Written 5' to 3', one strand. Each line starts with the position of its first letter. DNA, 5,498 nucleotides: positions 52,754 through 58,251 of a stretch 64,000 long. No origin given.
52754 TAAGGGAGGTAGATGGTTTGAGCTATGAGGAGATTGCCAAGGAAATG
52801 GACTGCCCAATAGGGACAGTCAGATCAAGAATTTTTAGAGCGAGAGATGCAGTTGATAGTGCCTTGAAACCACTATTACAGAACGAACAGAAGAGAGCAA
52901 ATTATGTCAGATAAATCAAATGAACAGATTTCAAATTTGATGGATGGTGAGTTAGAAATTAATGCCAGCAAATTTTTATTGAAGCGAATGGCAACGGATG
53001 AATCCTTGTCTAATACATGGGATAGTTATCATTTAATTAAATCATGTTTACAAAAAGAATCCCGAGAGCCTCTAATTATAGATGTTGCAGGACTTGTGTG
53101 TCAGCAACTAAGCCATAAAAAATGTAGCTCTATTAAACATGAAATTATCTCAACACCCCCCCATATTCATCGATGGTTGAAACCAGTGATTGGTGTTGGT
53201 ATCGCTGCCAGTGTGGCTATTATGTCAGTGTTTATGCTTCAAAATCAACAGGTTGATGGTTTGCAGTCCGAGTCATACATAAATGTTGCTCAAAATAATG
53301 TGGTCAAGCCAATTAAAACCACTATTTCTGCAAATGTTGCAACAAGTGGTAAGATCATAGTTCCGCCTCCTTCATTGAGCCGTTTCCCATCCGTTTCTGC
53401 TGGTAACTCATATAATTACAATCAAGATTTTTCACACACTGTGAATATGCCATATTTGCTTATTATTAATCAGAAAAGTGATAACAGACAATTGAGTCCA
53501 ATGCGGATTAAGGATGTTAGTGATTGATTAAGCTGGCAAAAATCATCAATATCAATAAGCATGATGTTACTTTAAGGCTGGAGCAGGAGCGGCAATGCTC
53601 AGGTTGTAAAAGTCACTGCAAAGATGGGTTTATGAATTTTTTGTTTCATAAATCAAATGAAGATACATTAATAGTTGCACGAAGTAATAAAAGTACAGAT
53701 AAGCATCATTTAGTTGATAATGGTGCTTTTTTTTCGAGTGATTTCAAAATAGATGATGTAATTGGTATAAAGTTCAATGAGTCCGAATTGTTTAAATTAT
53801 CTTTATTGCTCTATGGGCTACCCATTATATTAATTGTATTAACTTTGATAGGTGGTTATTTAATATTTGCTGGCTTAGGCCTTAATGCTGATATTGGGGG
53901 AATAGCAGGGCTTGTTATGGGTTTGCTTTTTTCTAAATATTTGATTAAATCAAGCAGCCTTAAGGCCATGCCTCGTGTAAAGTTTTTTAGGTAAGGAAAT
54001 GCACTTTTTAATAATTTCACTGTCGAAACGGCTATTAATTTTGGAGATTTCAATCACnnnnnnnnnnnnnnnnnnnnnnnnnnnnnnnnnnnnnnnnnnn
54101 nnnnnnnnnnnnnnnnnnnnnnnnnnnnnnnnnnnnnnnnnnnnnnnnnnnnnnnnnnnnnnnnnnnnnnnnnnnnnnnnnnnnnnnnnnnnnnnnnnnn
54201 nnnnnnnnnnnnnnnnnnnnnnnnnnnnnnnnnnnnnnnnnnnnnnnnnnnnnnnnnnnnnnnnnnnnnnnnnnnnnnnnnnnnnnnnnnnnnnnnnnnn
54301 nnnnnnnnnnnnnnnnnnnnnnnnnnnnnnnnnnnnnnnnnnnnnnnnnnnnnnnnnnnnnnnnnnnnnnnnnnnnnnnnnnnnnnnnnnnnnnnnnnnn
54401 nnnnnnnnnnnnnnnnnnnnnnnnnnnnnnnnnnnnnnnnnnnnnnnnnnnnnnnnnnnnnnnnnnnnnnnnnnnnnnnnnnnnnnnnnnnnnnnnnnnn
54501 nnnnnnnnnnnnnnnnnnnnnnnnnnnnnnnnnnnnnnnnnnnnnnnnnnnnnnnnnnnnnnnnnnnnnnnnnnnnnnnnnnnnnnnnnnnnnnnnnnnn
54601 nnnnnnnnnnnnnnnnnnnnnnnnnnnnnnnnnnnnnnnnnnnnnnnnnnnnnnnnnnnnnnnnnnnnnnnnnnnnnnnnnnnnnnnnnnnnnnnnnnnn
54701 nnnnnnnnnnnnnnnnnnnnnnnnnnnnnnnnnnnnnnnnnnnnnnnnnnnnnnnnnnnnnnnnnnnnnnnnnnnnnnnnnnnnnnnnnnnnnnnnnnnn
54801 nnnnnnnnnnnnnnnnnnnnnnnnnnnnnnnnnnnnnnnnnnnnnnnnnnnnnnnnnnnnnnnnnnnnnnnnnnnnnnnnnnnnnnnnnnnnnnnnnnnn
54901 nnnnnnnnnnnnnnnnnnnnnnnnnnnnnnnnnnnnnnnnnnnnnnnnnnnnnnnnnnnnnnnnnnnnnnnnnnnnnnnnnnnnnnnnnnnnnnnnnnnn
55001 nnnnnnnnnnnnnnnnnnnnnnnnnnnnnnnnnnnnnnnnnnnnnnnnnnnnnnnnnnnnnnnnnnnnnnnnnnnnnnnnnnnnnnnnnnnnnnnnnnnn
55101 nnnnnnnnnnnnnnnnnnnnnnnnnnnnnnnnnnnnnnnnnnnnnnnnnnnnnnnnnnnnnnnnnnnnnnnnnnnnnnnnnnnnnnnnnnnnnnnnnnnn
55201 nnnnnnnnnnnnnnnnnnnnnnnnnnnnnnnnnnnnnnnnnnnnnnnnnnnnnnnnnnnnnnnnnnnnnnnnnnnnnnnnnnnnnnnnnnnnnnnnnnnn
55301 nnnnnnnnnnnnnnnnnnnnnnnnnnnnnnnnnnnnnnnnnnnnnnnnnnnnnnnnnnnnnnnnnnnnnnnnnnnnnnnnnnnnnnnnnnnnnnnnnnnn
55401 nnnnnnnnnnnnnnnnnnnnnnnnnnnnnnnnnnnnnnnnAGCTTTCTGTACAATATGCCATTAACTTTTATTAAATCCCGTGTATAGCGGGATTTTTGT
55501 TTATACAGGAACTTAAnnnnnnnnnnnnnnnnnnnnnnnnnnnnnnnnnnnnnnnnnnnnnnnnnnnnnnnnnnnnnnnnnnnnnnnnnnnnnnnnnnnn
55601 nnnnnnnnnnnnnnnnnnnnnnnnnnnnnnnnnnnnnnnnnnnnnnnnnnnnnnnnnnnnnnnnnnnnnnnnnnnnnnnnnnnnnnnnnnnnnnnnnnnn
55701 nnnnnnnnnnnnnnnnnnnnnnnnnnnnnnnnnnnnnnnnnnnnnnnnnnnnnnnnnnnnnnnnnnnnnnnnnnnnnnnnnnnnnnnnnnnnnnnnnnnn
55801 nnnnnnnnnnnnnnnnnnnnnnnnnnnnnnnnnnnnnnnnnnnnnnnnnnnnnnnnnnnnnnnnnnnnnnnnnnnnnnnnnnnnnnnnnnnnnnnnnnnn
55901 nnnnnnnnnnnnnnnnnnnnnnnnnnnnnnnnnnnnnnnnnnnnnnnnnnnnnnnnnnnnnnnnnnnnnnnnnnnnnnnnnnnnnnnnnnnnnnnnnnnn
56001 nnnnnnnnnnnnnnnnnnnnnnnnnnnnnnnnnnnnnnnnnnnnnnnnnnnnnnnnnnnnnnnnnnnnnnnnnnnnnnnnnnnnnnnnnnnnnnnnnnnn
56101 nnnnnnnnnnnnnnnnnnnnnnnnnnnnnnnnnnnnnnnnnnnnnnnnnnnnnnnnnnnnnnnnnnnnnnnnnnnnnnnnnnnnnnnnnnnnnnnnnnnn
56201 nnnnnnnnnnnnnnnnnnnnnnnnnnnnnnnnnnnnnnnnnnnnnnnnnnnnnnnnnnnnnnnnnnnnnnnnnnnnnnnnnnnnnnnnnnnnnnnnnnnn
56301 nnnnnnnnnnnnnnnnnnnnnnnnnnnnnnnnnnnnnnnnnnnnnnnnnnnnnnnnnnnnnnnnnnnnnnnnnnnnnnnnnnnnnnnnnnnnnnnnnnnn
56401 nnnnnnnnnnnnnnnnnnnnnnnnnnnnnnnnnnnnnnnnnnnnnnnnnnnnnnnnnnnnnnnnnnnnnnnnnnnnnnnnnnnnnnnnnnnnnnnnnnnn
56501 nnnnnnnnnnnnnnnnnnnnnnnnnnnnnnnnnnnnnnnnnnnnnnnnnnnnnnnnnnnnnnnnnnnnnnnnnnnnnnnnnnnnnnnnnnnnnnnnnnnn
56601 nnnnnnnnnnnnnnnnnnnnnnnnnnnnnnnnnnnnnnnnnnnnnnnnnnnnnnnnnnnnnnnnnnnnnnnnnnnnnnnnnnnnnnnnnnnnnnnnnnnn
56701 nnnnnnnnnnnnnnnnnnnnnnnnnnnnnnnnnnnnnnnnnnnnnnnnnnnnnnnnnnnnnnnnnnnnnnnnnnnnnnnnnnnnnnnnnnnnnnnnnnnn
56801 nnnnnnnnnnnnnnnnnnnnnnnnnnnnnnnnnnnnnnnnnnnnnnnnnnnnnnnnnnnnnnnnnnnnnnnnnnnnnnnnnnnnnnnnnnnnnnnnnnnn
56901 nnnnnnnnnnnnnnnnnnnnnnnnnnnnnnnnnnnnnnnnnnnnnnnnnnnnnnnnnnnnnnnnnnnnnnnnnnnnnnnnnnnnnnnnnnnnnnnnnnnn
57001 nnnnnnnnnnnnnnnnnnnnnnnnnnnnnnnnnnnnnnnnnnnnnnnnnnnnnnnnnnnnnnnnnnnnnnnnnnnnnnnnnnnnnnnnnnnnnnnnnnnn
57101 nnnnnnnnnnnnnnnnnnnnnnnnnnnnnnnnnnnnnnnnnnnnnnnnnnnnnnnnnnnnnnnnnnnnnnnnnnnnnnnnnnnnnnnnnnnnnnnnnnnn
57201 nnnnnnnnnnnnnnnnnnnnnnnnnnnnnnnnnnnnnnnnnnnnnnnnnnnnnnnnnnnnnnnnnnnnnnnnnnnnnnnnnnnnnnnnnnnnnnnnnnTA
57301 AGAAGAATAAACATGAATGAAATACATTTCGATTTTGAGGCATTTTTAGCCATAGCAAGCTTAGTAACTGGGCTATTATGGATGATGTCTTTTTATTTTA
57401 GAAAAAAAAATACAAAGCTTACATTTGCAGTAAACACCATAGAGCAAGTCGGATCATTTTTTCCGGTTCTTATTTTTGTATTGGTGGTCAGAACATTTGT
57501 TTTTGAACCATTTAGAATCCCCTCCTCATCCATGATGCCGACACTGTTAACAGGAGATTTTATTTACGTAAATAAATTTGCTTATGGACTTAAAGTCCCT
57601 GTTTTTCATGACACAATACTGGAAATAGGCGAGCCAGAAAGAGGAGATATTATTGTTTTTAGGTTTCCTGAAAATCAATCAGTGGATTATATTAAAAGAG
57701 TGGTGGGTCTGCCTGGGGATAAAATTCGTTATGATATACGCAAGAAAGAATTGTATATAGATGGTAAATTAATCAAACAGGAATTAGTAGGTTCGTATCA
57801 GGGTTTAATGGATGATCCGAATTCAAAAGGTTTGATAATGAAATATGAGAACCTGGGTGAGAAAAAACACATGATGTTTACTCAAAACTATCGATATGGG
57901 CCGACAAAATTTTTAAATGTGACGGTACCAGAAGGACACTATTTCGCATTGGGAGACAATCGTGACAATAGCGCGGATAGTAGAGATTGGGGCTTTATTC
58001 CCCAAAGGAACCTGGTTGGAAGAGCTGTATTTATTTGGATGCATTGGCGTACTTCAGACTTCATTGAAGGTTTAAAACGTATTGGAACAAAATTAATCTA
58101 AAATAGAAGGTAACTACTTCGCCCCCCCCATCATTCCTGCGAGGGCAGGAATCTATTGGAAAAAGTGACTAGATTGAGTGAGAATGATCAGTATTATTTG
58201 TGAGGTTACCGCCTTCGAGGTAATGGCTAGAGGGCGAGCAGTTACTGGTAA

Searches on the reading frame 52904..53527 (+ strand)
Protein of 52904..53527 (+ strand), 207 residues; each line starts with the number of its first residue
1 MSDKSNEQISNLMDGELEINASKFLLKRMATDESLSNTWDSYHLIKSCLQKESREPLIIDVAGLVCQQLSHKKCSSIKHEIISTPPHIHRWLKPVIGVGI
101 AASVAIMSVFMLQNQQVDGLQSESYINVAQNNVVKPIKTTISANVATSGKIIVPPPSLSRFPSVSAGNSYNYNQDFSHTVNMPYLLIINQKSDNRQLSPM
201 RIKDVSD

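Call 65: search_protein_families(library=pfam, proteins=[window:52904-53527:+], max_evalue=0.0001)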
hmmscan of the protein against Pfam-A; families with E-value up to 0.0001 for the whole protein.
window:52904-53527:+ (207 aa): 1 family
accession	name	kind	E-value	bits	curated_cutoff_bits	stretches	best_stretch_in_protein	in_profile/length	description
PF03872.18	RseA_N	-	4.3e-13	50.1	24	1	6-85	3-79/87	Anti sigma-E protein RseA, N-terminal domain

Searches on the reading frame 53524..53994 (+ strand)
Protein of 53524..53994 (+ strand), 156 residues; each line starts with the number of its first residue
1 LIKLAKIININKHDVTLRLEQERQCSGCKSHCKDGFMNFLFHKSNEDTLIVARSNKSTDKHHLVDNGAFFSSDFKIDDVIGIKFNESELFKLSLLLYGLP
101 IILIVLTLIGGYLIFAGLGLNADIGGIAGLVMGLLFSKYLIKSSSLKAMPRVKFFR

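Call 65: search_protein_families(library=pfam, proteins=[window:53524-53994:+], max_evalue=0.0001)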
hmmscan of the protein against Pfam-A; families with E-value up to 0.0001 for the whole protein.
window:53524-53994:+ (156 aa): 1 family
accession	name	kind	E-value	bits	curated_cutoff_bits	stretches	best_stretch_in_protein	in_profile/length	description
PF04246.17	RseC_MucC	-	2.8e-14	53.6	24.4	1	7-143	1-117/130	Positive regulator of sigma(E), RseC/MucC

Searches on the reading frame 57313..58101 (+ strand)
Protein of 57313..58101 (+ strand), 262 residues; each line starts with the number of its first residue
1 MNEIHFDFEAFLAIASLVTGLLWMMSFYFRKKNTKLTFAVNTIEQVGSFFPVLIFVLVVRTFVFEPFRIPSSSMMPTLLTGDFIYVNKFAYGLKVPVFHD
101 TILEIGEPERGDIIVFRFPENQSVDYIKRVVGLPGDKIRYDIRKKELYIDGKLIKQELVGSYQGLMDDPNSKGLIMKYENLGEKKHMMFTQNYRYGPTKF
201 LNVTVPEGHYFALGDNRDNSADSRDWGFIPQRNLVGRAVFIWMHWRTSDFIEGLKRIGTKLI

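Call 65: search_protein_families(library=pfam, proteins=[window:57313-58101:+], max_evalue=0.0001)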
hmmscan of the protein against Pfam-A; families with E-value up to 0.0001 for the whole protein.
window:57313-58101:+ (262 aa): 1 family
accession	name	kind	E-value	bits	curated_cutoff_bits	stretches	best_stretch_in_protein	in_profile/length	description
PF10502.14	Peptidase_S26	-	2.1e-56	190.9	22.9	1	44-243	3-168/168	Signal peptidase, peptidase S26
